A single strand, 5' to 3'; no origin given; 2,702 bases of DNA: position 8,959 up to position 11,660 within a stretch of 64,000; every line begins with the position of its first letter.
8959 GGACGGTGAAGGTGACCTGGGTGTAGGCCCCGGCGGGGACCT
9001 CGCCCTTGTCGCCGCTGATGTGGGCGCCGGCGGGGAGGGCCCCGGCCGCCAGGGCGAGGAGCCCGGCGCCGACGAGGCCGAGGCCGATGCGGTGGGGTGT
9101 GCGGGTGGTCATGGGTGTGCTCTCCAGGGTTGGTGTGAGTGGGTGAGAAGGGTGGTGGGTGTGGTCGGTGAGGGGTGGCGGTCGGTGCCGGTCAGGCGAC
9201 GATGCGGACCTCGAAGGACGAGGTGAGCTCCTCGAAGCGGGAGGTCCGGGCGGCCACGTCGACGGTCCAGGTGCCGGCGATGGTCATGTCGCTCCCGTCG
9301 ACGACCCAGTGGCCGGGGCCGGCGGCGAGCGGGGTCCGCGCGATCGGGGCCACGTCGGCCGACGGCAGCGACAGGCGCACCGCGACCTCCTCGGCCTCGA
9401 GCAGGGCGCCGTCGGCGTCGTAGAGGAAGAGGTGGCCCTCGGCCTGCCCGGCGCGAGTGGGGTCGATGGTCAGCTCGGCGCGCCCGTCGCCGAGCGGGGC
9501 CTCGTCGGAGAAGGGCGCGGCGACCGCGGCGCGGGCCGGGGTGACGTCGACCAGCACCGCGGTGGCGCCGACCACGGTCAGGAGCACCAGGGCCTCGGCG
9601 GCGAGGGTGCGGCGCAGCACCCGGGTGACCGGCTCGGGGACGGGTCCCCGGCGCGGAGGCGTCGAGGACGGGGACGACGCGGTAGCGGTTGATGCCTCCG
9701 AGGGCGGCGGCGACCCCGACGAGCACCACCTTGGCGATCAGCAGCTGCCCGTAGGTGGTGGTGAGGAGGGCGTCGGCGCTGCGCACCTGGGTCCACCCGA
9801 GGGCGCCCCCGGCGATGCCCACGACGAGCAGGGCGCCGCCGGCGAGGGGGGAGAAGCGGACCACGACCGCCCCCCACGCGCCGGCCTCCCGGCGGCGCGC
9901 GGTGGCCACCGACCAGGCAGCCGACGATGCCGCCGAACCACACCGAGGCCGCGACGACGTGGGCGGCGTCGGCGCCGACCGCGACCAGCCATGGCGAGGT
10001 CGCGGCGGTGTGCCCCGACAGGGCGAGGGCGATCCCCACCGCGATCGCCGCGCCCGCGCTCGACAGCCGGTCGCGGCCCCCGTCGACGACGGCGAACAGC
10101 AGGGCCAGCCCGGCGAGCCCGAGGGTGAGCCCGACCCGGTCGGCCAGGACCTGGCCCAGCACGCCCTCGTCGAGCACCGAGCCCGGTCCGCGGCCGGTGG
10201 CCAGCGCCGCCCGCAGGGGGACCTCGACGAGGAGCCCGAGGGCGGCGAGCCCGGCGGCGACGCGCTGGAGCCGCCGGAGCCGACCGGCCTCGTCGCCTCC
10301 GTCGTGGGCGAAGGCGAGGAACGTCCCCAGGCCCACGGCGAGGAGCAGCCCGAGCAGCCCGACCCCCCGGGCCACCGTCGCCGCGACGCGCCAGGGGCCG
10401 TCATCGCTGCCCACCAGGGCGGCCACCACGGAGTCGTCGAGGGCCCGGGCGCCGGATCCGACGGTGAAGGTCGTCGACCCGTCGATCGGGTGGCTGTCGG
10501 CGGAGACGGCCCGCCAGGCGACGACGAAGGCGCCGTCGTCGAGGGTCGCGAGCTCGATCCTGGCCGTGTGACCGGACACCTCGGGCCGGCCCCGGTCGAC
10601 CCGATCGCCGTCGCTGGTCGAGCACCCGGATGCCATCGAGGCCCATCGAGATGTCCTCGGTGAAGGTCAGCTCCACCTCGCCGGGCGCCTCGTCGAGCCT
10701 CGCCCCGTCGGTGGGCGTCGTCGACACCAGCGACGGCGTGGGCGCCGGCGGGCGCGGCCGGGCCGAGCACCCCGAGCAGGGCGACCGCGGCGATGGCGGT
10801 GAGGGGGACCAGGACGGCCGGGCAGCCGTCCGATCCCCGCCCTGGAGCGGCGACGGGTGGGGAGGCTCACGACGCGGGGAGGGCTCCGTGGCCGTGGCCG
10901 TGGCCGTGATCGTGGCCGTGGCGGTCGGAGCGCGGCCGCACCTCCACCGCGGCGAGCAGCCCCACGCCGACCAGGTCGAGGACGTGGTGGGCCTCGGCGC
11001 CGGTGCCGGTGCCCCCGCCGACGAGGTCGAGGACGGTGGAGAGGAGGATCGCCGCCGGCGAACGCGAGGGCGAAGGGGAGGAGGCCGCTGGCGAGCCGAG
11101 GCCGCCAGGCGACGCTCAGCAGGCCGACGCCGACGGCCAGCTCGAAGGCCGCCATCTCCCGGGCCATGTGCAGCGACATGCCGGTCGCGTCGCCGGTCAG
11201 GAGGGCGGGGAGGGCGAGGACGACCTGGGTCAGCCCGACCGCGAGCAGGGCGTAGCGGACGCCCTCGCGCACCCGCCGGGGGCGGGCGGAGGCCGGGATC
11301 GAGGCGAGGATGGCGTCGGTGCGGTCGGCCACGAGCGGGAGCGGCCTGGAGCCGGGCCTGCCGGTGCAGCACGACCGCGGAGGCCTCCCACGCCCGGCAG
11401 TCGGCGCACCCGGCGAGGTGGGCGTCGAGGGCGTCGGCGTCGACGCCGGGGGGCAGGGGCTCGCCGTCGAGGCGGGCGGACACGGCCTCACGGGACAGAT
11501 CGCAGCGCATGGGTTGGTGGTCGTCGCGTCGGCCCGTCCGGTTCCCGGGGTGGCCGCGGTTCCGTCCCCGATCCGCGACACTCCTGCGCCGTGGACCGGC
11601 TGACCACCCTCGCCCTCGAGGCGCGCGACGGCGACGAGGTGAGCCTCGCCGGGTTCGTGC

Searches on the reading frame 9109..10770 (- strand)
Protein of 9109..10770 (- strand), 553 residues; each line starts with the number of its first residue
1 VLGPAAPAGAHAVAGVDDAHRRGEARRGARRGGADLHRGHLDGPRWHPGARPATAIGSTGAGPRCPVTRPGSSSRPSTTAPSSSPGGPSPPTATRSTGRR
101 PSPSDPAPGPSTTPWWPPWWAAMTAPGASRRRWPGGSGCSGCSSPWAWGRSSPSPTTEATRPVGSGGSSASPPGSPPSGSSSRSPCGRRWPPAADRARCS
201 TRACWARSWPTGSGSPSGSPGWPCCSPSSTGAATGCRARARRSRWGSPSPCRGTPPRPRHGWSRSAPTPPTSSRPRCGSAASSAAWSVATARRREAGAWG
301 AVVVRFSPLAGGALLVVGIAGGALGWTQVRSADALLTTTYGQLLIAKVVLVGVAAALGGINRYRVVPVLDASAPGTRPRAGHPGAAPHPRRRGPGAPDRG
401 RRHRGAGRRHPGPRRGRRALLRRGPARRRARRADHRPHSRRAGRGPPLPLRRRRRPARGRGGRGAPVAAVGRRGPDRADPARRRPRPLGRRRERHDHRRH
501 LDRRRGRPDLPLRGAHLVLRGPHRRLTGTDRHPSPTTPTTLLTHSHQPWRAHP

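Call 66: search_protein_families(library=pfam, proteins=[window:9109-10770:-], max_evalue=0.001)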
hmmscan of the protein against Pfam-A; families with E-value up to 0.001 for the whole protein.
window:9109-10770:- (553 aa): 1 family
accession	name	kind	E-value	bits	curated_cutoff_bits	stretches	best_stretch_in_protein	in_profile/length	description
PF05425.18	CopD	-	1e-17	64.8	32.1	1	301-377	2-74/105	Copper resistance protein D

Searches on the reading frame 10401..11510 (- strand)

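Call 66: search_protein_families(library=pfam, proteins=[window:10401-11510:-], max_evalue=0.001)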
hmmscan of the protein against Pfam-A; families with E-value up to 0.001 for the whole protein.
window:10401-11510:- (369 aa): 2 families
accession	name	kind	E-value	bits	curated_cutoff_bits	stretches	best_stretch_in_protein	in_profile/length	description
PF04234.18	CopC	-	1.1e-07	33.2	23.3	1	260-311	3-45/92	CopC domain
PF13490.11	zf-HC2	-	1.5e-06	28.6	22.2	1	3-39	1-35/35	Putative zinc-finger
